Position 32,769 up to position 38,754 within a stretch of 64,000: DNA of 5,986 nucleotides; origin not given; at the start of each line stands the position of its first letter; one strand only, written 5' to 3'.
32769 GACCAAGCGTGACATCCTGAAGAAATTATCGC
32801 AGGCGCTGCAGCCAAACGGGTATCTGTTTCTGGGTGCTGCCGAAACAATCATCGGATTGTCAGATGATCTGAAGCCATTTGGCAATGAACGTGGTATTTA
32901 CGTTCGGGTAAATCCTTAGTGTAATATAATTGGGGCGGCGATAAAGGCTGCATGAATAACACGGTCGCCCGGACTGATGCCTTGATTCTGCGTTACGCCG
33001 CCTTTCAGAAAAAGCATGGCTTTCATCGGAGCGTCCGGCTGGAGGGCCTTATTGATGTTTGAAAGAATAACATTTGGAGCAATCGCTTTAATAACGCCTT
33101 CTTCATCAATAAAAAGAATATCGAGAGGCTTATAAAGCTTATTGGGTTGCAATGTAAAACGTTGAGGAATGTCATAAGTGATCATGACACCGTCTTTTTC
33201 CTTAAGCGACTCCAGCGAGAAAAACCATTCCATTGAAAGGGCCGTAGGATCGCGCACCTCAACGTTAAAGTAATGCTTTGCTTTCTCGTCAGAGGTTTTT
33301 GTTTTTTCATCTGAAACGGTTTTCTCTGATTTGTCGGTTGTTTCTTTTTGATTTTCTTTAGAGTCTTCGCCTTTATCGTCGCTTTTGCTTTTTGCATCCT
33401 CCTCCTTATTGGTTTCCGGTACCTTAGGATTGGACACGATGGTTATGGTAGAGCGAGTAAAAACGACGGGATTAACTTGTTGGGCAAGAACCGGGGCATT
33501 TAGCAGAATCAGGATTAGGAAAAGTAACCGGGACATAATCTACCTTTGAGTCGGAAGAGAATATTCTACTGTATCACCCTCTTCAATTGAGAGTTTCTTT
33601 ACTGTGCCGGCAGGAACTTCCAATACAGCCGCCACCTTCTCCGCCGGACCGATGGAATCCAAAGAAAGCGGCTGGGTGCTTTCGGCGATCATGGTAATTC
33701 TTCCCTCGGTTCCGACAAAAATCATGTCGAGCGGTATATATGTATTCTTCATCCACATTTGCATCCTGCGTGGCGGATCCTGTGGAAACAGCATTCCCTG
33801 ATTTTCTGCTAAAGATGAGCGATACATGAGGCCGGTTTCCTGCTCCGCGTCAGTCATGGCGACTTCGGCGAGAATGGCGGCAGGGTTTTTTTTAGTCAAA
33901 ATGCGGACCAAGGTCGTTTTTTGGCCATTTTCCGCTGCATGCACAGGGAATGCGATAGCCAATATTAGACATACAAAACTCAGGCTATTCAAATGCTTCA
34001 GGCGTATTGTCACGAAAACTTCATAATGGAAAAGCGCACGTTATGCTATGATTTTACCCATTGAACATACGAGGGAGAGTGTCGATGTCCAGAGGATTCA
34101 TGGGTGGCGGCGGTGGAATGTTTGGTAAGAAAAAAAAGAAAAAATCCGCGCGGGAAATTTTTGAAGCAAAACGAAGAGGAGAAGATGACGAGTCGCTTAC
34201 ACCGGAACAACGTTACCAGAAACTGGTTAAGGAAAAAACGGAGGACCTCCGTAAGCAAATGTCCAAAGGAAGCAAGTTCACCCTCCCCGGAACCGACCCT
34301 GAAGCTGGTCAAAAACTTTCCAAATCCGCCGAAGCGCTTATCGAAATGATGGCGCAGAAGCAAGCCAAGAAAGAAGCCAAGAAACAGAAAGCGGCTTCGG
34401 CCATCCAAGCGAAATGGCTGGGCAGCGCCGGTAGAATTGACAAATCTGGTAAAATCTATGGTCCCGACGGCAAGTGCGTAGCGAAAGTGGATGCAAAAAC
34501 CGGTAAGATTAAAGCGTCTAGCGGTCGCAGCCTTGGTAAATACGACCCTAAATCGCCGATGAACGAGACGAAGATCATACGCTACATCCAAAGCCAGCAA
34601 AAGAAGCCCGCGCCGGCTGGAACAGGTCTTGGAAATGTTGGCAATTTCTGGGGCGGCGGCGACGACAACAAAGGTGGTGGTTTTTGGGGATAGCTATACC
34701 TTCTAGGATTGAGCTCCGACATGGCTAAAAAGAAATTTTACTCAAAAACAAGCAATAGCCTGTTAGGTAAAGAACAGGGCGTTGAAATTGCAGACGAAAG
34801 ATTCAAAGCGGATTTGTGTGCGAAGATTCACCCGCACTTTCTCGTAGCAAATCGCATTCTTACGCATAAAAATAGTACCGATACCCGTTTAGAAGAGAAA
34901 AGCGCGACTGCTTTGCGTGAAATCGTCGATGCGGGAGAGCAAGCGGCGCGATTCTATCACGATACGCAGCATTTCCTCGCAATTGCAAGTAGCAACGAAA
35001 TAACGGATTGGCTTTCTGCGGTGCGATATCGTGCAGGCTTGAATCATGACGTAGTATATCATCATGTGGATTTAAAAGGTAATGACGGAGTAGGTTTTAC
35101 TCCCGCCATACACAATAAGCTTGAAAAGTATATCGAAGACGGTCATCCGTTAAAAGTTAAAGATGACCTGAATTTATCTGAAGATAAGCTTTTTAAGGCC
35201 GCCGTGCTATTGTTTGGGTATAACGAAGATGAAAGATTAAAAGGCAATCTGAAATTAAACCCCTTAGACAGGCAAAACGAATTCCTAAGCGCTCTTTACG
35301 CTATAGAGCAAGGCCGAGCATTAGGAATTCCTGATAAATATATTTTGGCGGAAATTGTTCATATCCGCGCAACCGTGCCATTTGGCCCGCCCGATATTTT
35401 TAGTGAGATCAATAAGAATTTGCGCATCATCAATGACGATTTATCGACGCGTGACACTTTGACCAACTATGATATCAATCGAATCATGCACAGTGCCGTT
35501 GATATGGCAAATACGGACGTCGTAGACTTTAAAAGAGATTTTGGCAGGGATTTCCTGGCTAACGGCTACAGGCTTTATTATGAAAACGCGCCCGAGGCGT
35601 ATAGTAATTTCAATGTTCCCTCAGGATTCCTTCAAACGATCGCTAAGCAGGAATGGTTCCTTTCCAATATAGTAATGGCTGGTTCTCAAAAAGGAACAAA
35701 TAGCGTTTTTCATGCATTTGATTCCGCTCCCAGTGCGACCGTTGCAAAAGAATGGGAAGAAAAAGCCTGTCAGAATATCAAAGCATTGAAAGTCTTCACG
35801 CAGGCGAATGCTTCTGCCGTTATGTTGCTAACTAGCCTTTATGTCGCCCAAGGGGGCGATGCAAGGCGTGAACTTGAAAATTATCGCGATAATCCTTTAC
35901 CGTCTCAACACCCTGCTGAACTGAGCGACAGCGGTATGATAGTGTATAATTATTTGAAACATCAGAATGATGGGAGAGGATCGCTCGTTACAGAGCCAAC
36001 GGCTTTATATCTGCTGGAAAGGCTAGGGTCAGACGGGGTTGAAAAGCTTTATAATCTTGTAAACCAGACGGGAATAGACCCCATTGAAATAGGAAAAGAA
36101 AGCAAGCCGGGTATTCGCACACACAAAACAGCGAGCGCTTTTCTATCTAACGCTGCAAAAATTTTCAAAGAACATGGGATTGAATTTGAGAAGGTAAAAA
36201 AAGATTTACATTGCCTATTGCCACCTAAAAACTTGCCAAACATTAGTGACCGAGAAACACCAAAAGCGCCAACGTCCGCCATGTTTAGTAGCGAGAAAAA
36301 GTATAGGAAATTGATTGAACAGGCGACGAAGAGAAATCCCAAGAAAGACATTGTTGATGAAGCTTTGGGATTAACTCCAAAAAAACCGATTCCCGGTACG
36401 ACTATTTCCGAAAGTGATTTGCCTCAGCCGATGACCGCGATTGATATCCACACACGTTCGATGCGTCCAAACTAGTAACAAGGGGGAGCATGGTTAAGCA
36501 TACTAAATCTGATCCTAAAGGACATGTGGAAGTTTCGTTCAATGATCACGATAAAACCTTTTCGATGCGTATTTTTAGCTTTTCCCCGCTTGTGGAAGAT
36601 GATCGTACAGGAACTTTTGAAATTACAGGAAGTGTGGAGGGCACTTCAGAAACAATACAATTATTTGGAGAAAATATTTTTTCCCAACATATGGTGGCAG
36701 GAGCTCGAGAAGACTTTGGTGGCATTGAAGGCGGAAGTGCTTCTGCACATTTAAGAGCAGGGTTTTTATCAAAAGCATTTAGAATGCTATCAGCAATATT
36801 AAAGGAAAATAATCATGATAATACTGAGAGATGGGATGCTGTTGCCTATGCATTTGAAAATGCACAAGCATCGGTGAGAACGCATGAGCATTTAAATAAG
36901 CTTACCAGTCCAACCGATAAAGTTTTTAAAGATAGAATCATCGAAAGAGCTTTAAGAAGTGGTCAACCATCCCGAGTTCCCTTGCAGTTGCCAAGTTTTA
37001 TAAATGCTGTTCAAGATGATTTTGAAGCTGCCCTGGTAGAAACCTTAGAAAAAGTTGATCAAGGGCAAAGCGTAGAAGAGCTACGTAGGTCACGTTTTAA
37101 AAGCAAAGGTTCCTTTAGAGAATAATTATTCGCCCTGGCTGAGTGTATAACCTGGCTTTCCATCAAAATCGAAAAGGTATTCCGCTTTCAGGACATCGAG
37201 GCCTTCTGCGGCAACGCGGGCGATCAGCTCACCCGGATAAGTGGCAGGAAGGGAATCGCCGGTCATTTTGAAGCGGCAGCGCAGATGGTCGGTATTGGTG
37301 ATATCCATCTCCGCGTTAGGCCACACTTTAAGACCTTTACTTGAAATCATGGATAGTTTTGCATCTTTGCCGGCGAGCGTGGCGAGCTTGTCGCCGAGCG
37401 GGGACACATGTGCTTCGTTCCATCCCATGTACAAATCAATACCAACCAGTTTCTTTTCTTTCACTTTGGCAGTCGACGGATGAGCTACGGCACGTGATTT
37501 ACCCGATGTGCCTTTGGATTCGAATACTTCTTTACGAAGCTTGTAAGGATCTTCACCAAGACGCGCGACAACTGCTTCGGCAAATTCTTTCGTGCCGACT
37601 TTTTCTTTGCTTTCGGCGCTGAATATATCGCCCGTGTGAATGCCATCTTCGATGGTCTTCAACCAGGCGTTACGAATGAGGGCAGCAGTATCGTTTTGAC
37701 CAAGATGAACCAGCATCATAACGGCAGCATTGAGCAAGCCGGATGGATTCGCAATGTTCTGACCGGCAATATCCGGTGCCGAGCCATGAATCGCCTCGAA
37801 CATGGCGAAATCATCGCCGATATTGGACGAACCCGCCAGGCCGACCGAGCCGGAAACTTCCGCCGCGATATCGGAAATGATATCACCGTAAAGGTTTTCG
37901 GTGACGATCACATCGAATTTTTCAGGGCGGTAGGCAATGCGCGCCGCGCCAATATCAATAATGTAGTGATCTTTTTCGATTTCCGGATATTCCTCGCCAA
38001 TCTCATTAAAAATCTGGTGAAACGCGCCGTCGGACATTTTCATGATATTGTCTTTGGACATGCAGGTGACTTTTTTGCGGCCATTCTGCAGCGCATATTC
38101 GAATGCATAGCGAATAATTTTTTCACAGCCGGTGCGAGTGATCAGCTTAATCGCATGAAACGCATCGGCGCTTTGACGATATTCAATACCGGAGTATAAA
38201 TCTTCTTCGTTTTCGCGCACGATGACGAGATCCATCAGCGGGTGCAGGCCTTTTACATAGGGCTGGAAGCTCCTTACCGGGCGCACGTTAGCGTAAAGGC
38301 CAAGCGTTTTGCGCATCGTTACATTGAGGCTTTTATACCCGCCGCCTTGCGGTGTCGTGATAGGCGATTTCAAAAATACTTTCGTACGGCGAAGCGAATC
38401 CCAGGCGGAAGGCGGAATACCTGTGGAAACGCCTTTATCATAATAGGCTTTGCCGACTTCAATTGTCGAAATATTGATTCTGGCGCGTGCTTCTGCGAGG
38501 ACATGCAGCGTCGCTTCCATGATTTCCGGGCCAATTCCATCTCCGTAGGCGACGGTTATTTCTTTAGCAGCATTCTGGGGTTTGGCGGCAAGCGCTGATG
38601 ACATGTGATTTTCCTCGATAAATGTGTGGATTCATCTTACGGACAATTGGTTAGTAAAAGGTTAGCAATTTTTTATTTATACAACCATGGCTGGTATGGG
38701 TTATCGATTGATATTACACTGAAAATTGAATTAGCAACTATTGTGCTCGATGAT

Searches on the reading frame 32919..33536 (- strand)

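Call 8: search_protein_families(library=pfam, proteins=[window:32919-33536:-], max_evalue=0.001)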
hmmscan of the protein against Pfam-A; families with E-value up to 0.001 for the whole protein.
window:32919-33536:- (206 aa): 1 family
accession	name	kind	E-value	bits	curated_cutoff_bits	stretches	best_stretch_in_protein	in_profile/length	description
PF02643.20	DUF192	-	2.4e-10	40.8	27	1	91-193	2-94/96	Uncharacterized ACR, COG1430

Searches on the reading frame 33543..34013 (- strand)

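Call 8: search_protein_families(library=pfam, proteins=[window:33543-34013:-], max_evalue=0.001)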
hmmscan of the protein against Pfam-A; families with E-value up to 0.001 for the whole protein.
window:33543-34013:- (157 aa): 1 family
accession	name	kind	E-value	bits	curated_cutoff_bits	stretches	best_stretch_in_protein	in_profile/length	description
PF02643.20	DUF192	-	4.6e-33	113.7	27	1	49-150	3-95/96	Uncharacterized ACR, COG1430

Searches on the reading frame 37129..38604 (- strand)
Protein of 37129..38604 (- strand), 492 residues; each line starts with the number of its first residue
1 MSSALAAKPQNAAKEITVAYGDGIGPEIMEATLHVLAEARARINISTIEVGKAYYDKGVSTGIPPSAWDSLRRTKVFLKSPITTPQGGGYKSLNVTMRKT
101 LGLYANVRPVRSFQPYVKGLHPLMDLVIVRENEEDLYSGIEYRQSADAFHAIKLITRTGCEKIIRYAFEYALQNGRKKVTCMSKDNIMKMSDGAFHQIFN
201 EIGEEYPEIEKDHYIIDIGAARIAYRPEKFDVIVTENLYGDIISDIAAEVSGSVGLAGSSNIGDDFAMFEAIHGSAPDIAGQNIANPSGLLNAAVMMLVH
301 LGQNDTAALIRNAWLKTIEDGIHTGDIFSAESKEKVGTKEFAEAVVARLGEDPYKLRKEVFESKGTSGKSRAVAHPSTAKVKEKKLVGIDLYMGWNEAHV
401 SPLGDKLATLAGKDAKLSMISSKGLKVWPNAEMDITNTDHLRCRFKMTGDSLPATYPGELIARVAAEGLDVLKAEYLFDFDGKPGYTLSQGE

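Call 58: search_protein_families(library=pfam, proteins=[window:37129-38604:-], max_evalue=0.001)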
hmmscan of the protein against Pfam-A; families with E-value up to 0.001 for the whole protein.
window:37129-38604:- (492 aa): 2 families
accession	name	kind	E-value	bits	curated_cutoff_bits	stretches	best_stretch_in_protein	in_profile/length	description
PF00180.25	Iso_dh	-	2.9e-98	329.8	27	1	16-345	2-348/348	Isocitrate/isopropylmalate dehydrogenase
PF18324.6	Isocitrate_DH_C_bact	-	5.1e-28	97.8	25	1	384-492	1-110/110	Bacterial isocitrate dehydrogenase, C-terminal domain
